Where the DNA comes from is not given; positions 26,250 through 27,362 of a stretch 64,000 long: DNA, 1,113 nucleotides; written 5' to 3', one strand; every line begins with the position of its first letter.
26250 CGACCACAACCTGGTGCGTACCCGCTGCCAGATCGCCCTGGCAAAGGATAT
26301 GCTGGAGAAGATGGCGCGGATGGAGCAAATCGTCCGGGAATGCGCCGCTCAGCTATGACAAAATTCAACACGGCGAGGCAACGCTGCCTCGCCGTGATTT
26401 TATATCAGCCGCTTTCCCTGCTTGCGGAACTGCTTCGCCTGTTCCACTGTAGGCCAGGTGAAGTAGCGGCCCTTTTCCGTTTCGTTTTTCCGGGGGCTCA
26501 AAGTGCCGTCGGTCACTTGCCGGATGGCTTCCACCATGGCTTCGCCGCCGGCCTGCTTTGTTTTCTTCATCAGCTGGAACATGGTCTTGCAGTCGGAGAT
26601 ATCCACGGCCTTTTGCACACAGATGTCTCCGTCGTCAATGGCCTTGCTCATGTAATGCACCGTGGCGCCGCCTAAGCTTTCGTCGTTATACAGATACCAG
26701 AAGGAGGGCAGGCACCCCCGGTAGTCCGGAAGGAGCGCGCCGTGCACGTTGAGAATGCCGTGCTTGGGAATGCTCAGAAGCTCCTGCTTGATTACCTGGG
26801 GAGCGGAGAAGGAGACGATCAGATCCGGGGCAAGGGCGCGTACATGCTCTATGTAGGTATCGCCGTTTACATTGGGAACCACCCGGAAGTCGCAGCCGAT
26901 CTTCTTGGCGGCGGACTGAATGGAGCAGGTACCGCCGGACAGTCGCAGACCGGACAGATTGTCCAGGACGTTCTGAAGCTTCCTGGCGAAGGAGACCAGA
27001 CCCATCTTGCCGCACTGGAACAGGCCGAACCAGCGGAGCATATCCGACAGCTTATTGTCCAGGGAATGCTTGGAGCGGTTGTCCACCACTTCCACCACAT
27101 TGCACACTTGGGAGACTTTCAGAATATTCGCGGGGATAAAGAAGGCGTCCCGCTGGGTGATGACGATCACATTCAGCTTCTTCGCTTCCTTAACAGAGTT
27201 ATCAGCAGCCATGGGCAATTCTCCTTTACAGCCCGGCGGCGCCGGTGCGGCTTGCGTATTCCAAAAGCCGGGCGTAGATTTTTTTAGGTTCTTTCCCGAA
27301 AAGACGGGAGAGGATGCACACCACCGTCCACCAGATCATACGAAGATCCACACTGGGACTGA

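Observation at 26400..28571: Candidate acetyl-to-formyl swap module: PIG-L deacetylase, initiating transferase and formyltransferase in one divergent operon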

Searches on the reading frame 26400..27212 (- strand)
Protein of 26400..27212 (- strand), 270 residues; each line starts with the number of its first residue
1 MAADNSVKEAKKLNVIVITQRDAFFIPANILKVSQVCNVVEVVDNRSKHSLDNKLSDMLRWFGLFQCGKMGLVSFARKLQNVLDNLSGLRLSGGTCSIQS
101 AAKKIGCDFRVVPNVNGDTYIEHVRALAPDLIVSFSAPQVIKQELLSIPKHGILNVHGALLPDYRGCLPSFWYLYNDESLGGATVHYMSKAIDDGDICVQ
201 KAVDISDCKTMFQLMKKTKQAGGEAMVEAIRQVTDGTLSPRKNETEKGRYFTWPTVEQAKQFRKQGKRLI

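Call 5: search_protein_families(library=pfam, proteins=[window:26400-27209:-], max_evalue=0.001)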
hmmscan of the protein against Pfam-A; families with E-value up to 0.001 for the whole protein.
window:26400-27209:- (269 aa): 1 family
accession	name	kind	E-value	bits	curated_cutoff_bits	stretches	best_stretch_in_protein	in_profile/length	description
PF00551.24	Formyl_trans_N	-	8.2e-24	84.8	26.1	1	119-229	71-181/181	Formyl transferase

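Call 10: find_homologous_proteins(query=window:26400-27209:-, max_evalue=0.00001)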
Query window:26400-27209:- (269 aa): 431 proteins with E <= 0.00001 among 955 candidates; the best 120 are listed.
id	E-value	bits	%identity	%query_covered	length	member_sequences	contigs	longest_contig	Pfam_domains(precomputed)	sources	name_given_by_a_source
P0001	1.2e-175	600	99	100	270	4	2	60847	PF00551.25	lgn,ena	-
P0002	5.4e-131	454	71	97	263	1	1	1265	PF00551.25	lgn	-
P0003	3.1e-130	451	73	97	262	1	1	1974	PF00551.25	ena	-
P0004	5.8e-130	450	73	96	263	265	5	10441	PF00551.25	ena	-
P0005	8.5e-130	450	71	97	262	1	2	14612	PF00551.25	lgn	-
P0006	1.3e-129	449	72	97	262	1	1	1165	PF00551.25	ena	-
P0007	3.3e-129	448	72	97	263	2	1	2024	PF00551.25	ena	-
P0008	4.3e-129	447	73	97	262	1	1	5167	PF00551.25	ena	-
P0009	4.7e-129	447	73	97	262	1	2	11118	PF00551.25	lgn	-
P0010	8.3e-129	446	73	97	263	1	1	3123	PF00551.25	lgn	-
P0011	2.3e-128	445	74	96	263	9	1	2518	PF00551.25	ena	-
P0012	2.7e-128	445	72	97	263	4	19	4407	PF00551.25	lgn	-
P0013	3.5e-128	444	72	97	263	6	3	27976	PF00551.25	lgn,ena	-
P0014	4.2e-128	444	72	96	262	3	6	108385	PF00551.25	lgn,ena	-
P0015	4.7e-128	444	72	97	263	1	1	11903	PF00551.25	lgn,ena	-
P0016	1.2e-127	443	72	97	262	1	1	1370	PF00551.25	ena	-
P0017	2.0e-127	442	70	96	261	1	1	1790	PF00551.25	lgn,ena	-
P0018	1.0e-126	440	69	96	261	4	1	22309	PF00551.25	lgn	-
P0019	1.2e-126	439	71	97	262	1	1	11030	PF00551.25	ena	-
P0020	1.2e-126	439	69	97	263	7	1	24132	PF00551.25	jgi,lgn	-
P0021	1.4e-126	439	72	97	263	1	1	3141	PF00551.25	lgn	-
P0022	1.4e-126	439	70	97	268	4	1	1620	PF00551.25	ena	-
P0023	1.5e-126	439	70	97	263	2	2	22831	PF00551.25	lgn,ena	-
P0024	1.9e-126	439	69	97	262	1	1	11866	PF00551.25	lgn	-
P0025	3.7e-126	438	68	97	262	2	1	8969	PF00551.25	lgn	-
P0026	5.1e-126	437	68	97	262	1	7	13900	PF00551.25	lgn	-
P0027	6.9e-126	437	70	97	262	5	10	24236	PF00551.25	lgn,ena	-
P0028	9.7e-126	436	72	97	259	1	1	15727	PF00551.25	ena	-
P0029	1.9e-125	435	70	96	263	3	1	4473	PF00551.25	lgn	-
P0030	2.4e-125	435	71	96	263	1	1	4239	PF00551.25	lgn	-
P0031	2.6e-125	435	70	97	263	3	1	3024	PF00551.25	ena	-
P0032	2.7e-125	435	70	96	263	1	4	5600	PF00551.25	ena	-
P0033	3.1e-125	435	70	97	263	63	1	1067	PF00551.25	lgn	-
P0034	3.7e-125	435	69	96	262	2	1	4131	PF00551.25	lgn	-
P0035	5.1e-125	434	69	97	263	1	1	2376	PF00551.25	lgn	-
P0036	5.9e-125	434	69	97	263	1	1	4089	PF00551.25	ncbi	-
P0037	6.1e-125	434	70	98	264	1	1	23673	PF00551.25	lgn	-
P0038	2.3e-124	432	69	97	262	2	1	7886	PF00551.25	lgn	-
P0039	2.4e-124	432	69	97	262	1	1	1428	PF00551.25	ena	-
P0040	3.7e-124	431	68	97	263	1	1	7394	PF00551.25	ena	-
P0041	8.1e-124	430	68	97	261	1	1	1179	PF00551.25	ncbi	-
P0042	9.4e-124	430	70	97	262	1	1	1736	PF00551.25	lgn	-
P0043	1.2e-123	430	69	96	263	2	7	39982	PF00551.25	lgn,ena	-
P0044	1.9e-123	429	69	97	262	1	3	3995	PF00551.25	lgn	-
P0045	2.4e-123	429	68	97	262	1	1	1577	PF00551.25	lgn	-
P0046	2.9e-123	428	69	97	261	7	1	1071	PF00551.25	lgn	-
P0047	5.0e-123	428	67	97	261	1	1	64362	PF00551.25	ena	-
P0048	1.4e-122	426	69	96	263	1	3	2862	PF00551.25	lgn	-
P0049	1.6e-122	426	67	97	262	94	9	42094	PF00551.25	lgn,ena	-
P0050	2.1e-122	425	68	96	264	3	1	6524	PF00551.25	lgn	-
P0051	2.6e-122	425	66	98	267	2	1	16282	PF00551.25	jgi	-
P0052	4.1e-122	425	68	96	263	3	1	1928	PF00551.25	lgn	-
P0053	4.8e-122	424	67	96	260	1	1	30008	PF00551.25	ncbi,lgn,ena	-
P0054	1.4e-121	423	69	97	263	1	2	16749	PF00551.25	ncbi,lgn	-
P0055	1.8e-121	422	68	97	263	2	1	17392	PF00551.25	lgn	-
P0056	2.0e-121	422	68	97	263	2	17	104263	PF00551.25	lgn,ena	-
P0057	3.7e-121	421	69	96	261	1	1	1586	PF00551.25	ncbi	-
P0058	5.7e-121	421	68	96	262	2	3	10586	PF00551.25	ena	-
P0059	6.2e-121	421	68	96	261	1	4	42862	PF00551.25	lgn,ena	-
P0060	2.2e-120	419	68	96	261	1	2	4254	PF00551.25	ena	-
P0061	3.0e-120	418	66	97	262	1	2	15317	PF00551.25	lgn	-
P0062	4.2e-120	418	68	97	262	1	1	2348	PF00551.25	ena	-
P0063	6.8e-120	417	68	97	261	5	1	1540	PF00551.25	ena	-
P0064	6.9e-120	417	67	96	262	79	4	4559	PF00551.25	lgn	-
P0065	1.5e-119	416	67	97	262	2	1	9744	PF00551.25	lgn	-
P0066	2.4e-119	416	66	97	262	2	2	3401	PF00551.25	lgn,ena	-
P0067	3.4e-119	415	67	96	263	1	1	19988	PF00551.25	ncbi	-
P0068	7.8e-119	414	66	96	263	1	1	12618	PF00551.25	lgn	-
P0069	1.5e-118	413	68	94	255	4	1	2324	PF00551.25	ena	-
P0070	4.0e-118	411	67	97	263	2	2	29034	PF00551.25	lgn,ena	-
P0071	4.4e-118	411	66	97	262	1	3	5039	PF00551.25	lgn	-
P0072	1.7e-117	409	65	97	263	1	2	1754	PF00551.25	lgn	-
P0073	3.0e-117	409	66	97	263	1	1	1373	PF00551.25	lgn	-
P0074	6.1e-117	408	64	98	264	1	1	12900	PF00551.25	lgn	-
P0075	1.6e-116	406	66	97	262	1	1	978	PF00551.25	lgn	-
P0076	7.8e-116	404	67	97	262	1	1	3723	PF00551.25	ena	-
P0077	1.1e-114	400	65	97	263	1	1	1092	PF00551.25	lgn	-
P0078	2.7e-114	399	65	97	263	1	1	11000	PF00551.25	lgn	-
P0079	3.2e-114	399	65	96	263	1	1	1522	PF00551.25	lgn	-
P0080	3.7e-114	398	65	97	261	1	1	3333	PF00551.25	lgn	-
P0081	4.1e-113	395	64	96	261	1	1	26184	PF00551.25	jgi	-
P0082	5.8e-113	395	64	97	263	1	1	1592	PF00551.25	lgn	-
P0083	9.8e-113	394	63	96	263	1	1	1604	PF00551.25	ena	-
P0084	1.0e-112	394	64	97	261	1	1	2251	PF00551.25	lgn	-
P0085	1.7e-112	393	64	97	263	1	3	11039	PF00551.25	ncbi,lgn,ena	-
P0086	2.9e-112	392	65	96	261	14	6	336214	PF00551.25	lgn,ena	-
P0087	3.0e-112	392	65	97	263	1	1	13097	PF00551.25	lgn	-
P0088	5.4e-112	391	64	97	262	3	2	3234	PF00551.25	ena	-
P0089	1.1e-111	390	64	97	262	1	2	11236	PF00551.25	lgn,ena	-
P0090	2.0e-111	390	63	96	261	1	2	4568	PF00551.25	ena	-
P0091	3.2e-111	389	63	97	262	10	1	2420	PF00551.25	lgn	-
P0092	1.1e-110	387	62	97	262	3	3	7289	PF00551.25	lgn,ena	-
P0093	1.5e-110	387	64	97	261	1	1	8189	PF00551.25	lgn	-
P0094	2.1e-110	386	62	97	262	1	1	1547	PF00551.25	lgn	-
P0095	2.2e-110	386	63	96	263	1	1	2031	PF00551.25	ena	-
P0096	4.6e-110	385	62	97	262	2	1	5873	PF00551.25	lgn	-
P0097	8.1e-110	384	64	96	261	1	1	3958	PF00551.25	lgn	-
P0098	8.3e-110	384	61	98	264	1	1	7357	PF00551.25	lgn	-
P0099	1.4e-109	383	62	97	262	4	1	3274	PF00551.25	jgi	-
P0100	1.5e-109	383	64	96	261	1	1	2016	PF00551.25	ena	-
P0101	1.9e-109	383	62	97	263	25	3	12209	PF00551.25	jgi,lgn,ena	-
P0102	2.8e-109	383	63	96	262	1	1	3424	PF00551.25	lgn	-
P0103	2.9e-109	382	62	97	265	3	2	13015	PF00551.25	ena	-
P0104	3.7e-109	382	64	97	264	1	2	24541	PF00551.25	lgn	-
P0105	3.8e-109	382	64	97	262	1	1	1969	PF00551.25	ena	-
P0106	4.0e-109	382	63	97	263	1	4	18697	PF00551.25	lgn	-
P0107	4.3e-109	382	62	97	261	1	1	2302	PF00551.25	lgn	-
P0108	4.6e-109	382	62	97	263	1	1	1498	PF00551.25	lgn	-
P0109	1.3e-108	380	62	97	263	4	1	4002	PF00551.25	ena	-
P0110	1.4e-108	380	63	97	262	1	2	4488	PF00551.25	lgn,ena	-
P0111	1.5e-108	380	61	97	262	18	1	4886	PF00551.25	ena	-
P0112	1.7e-108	380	61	97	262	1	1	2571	PF00551.25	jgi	-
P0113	1.7e-108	380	62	93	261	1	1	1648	PF00551.25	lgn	-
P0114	1.9e-108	380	64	97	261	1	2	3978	PF00551.25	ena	-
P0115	2.1e-108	380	62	97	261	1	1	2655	PF00551.25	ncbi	-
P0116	5.5e-108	378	62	96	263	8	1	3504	PF00551.25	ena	-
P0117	5.9e-108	378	63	96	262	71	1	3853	PF00551.25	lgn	-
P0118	6.9e-108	378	59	97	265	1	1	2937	PF00551.25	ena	-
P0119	7.3e-108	378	63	96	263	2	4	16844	PF00551.25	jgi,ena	-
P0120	8.0e-108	378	62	97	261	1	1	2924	PF00551.25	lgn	-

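Call 11: find_encoding_contigs(protein=P0086, flank=10000, max_places=4)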
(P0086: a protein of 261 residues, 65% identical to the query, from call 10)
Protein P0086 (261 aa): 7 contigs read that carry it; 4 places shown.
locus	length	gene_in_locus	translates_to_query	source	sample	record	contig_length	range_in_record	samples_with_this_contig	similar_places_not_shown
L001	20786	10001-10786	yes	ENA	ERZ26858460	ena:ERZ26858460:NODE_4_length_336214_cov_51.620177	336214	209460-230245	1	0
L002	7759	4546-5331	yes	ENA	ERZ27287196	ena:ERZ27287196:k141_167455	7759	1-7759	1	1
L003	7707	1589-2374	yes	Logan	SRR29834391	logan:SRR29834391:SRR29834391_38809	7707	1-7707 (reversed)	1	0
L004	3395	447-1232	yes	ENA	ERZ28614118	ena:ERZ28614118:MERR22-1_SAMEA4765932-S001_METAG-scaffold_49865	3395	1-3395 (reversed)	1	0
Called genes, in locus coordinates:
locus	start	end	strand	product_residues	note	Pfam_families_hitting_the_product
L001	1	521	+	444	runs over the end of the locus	PF22644:BsNagA_N (faint), PF01979:Amidohydro_1, PF07969:Amidohydro_3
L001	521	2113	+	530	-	PF01554:MatE (faint), PF01943:Polysacc_synt, PF13440:Polysacc_synt_3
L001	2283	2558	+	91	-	PF00216:Bac_DNA_binding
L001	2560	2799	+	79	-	PF01479:S4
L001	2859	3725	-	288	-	PF01937:ARMT1-like_dom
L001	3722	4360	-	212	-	PF00702:Hydrolase, PF12710:HAD, PF13419:HAD_2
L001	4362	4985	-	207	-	PF00485:PRK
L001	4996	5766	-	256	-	PF01177:Asp_Glu_race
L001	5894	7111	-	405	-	-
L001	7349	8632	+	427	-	PF01041:DegT_DnrJ_EryC1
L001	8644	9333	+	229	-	PF02585:PIG-L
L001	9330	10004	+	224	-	PF02397:Bac_transf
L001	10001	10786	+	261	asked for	PF00551:Formyl_trans_N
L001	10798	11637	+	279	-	PF00535:Glycos_transf_2, PF10111:Glyco_tranf_2_2 (faint), PF13641:Glyco_tranf_2_3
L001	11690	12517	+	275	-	PF04991:LicD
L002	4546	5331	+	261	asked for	PF00551:Formyl_trans_N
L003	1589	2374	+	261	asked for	PF00551:Formyl_trans_N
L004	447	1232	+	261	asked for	PF00551:Formyl_trans_N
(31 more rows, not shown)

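Call 12: find_encoding_contigs(protein=P0014, flank=10000, max_places=4)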
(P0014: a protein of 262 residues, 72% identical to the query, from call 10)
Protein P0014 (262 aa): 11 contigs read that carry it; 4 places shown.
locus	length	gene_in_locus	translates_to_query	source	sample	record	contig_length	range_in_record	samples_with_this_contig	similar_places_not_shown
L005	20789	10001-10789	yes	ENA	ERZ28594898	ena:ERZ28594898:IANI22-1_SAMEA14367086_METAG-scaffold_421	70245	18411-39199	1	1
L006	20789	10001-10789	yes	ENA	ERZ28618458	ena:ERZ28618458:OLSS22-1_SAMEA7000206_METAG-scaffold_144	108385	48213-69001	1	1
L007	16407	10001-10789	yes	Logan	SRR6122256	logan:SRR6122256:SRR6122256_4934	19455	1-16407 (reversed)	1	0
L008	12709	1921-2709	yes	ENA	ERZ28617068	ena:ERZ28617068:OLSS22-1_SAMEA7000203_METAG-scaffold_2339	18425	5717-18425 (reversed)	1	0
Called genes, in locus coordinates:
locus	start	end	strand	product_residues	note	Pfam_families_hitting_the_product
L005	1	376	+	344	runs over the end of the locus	PF00106:adh_short, PF08659:KR, PF23441:SDR (weak), PF13561:adh_short_C2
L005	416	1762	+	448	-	PF00364:Biotin_lipoyl, PF02817:E3_binding, PF00198:2-oxoacid_dh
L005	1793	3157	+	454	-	PF00890:FAD_binding_2 (faint), PF01134:GIDA (faint), PF01266:DAO (faint), PF07992:Pyr_redox_2, PF12831:FAD_oxidored (weak), PF13738:Pyr_redox_3, PF00070:Pyr_redox, PF02852:Pyr_redox_dim, +2 more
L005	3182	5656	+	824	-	PF00676:E1_dh, PF02779:Transket_pyr, PF02780:Transketolase_C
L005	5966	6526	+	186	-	PF17836:PglD_N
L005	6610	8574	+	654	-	PF13727:CoA_binding_3 (faint), PF02254:TrkA_N (faint), PF02629:CoA_binding (faint), PF04321:RmlD_sub_bind, PF01073:3Beta_HSD, PF01370:Epimerase, PF02719:Polysacc_synt_2, PF16363:GDP_Man_Dehyd, +2 more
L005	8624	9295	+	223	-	PF02585:PIG-L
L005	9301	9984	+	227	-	PF02397:Bac_transf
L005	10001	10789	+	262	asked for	PF00551:Formyl_trans_N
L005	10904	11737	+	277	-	PF01073:3Beta_HSD, PF01370:Epimerase, PF04321:RmlD_sub_bind, PF16363:GDP_Man_Dehyd (weak), PF13460:NAD_binding_10, PF05368:NmrA (weak)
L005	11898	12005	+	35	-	-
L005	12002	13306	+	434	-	PF13439:Glyco_transf_4, PF13579:Glyco_trans_4_4, PF00534:Glycos_transf_1, PF13692:Glyco_trans_1_4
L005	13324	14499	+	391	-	PF13439:Glyco_transf_4, PF13579:Glyco_trans_4_4 (faint), PF00534:Glycos_transf_1, PF13692:Glyco_trans_1_4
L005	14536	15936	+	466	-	PF14296:O-ag_pol_Wzy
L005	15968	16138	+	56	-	PF00535:Glycos_transf_2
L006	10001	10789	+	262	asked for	PF00551:Formyl_trans_N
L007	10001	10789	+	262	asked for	PF00551:Formyl_trans_N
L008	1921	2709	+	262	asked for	PF00551:Formyl_trans_N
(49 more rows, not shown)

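Call 13: search_solved_structures(query=window:26400-27209:-, max_evalue=0.01, show_alignments=2)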
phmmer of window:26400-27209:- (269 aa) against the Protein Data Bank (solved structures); distinct sequences matched with E-value up to 0.01: 70 (the best 60 are shown).
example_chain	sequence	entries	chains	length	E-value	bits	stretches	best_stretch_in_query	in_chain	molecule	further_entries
4iqf_A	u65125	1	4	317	1.5e-20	76.9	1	119-248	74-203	Methionyl-tRNA formyltransferase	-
8gjh_A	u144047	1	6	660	2.8e-18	69.4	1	96-226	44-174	Bifunctional polymyxin resistance protein ArnA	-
6pih_A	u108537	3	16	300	3.5e-17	65.8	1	101-237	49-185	Bifunctional polymyxin resistance protein ArnA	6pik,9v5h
1yrw_A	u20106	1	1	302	3.5e-17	65.8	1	101-237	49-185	protein ArnA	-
2bln_A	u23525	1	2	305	3.6e-17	65.8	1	101-237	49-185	PROTEIN YFBG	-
5j63_A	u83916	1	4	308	3.7e-17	65.8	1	101-237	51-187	Bifunctional polymyxin resistance protein ArnA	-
1z7e_A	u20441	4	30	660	1.5e-16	63.7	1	101-237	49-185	protein ArnA | Bifunctional polymyxin resistance protein ArnA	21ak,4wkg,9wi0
1s3i_A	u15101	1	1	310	1e-13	54.5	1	123-250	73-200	10-formyltetrahydrofolate dehydrogenase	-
5vyr_A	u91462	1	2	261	1.8e-13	53.6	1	94-217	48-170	Gdp-mannose 4,6-dehydratase / gdp-4-amino-4,6-dideoxy-d-mannose formyltransferase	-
5vyt_A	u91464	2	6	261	2.5e-13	53.2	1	94-217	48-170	Gdp-mannose 4,6-dehydratase / gdp-4-amino-4,6-dideoxy-d-mannose formyltransferase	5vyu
7rlu_A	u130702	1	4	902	5.9e-13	52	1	123-250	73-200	Cytosolic 10-formyltetrahydrofolate dehydrogenase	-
7rlt_A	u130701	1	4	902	5.9e-13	52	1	123-250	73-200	Cytosolic 10-formyltetrahydrofolate dehydrogenase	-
5vys_A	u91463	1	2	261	6.4e-13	51.9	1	114-217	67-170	Gdp-mannose 4,6-dehydratase / gdp-4-amino-4,6-dideoxy-d-mannose formyltransferase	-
2bw0_A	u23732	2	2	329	7.3e-13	51.7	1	123-250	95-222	10-FORMYLTETRAHYDROFOLATE DEHYDROGENASE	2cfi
4qpd_A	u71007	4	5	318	9.2e-13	51.4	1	120-250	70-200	10-formyltetrahydrofolate dehydrogenase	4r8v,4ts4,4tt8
1fmt_A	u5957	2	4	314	2.2e-12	50.1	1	123-244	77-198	METHIONYL-TRNA FMET FORMYLTRANSFERASE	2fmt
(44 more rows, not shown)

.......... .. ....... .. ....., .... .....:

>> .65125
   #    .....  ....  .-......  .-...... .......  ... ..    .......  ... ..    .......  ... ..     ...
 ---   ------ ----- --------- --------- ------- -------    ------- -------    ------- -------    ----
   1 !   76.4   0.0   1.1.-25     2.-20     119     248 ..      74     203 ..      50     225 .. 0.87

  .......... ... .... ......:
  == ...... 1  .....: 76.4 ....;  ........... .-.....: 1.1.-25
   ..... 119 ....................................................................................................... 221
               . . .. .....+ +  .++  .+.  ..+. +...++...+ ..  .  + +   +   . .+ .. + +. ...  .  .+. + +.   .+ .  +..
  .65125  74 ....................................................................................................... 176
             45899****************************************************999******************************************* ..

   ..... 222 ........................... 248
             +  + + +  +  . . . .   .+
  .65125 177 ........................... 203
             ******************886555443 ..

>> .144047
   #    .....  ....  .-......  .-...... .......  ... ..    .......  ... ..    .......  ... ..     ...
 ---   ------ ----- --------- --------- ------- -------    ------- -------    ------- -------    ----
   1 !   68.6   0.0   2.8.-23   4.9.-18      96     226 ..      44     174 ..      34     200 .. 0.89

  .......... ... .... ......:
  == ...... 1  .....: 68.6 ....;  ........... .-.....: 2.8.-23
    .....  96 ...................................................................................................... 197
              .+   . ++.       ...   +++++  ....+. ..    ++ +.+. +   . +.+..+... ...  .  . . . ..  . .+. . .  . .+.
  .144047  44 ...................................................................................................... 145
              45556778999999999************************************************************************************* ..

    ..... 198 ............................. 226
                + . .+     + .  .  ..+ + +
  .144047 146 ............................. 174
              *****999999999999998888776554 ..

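Call 23: find_related_loci(query=A1, collection=genome_contigs, flank=10000)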
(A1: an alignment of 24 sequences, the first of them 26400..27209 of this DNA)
Query A1 (269 aa) in genome_contigs; peptide patterns used: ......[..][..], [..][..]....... (x = any residue, [..] = any of these).
77 stretches matched a pattern; 32 encode a relative of the query (tblastn E <= 1e-3); 32 distinct loci.
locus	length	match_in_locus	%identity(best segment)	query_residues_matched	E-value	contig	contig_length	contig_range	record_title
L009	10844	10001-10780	73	10-269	1e-139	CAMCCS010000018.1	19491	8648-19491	MAG: uncultured Clostridia bacterium isolate SRR17382106_bin.37_metaWRAP_v1.3_MAG genome assembly, contig: ERZ10544639.1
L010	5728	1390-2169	73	10-269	9e-138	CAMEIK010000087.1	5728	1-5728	MAG: uncultured Clostridia bacterium isolate SRR15057928_bin.14_metaWRAP_v1.3_MAG genome assembly, contig: ERZ10407477.5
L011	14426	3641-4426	72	8-269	7e-137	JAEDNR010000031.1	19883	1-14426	MAG: Oscillospiraceae bacterium isolate MAG297 NODE_2703_length_19883_cov_16.223321, whole genome shotgun sequence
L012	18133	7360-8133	74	11-268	3e-136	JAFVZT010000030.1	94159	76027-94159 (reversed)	MAG: Oscillospiraceae bacterium isolate RGIG5543 Sheep_Colon.Co__c3260571, whole genome shotgun sequence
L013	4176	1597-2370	74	11-268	7e-139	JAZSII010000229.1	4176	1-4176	MAG: Acetatifactor sp. isolate T1900044572_TS20190038.MAGScoT_cleanbin_000063 SGB_441_k141_1302298, whole genome shotgun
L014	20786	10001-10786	68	8-269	2e-132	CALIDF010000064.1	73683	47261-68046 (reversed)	MAG TPA_asm: uncultured Clostridia bacterium isolate ERR260206_bin.65_CONCOCT_v1.1_MAG genome assembly, contig: ERZ13099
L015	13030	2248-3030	69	9-269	3e-128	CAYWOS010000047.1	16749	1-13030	MAG TPA_asm: uncultured Oscillospiraceae bacterium isolate SRP192927_co6_240 genome assembly, contig: NODE_7821_length_1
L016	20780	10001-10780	67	9-268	1e-126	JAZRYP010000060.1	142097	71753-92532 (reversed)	MAG: Bacteroidaceae bacterium isolate T1900044949_TA20190002.MAGScoT_cleanbin_000064 SGB_3551_k141_2769355, whole genome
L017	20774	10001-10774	67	11-268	2e-126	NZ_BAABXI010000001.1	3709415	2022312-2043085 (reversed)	Bacteroides sp. f07 sequence01, whole genome shotgun sequence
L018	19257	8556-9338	63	9-269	3e-118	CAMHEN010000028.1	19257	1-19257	MAG: uncultured Clostridia bacterium isolate SRR11784279_bin.39_metaWRAP_v1.3_MAG genome assembly, contig: ERZ12202740.4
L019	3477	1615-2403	62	7-269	3e-120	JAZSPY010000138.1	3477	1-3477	MAG: Clostridia bacterium isolate T1900044545_TS20190011.MAGScoT_cleanbin_000020 SGB_122_k141_1958905, whole genome shot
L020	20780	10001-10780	63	10-269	4e-117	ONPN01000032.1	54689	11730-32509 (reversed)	uncultured Clostridiales bacterium isolate RUG518 genome assembly, contig: scaffold_890, whole genome shotgun sequence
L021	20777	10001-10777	64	11-269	2e-116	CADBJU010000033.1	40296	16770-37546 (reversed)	MAG: Ruminococcaceae bacterium isolate RUG14036 genome assembly, contig: RUG14036_asm_33, whole genome shotgun sequence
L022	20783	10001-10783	61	9-269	2e-115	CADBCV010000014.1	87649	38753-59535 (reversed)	MAG: Ruminococcaceae bacterium isolate RUG13855 genome assembly, contig: RUG13855_asm_14, whole genome shotgun sequence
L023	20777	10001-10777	61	11-269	9e-115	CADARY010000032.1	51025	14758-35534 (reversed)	MAG: Ruminococcaceae bacterium isolate RUG13571 genome assembly, contig: RUG13571_asm_32, whole genome shotgun sequence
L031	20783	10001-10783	57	9-269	7e-111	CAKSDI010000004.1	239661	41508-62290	MAG: uncultured Eubacteriales bacterium isolate REFINED_METABAT215_TOP10_CONTIGS_1500_ASSEMBLY_K77_MERGED__Hadza_MoBio_h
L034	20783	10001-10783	58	9-269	3e-107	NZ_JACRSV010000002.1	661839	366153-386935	Fumia xinanensis strain NSJ-33 H9_ctg002, whole genome shotgun sequence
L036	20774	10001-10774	55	12-269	4e-96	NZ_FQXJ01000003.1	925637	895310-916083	Desulfosporosinus lacus DSM 15449, whole genome shotgun sequence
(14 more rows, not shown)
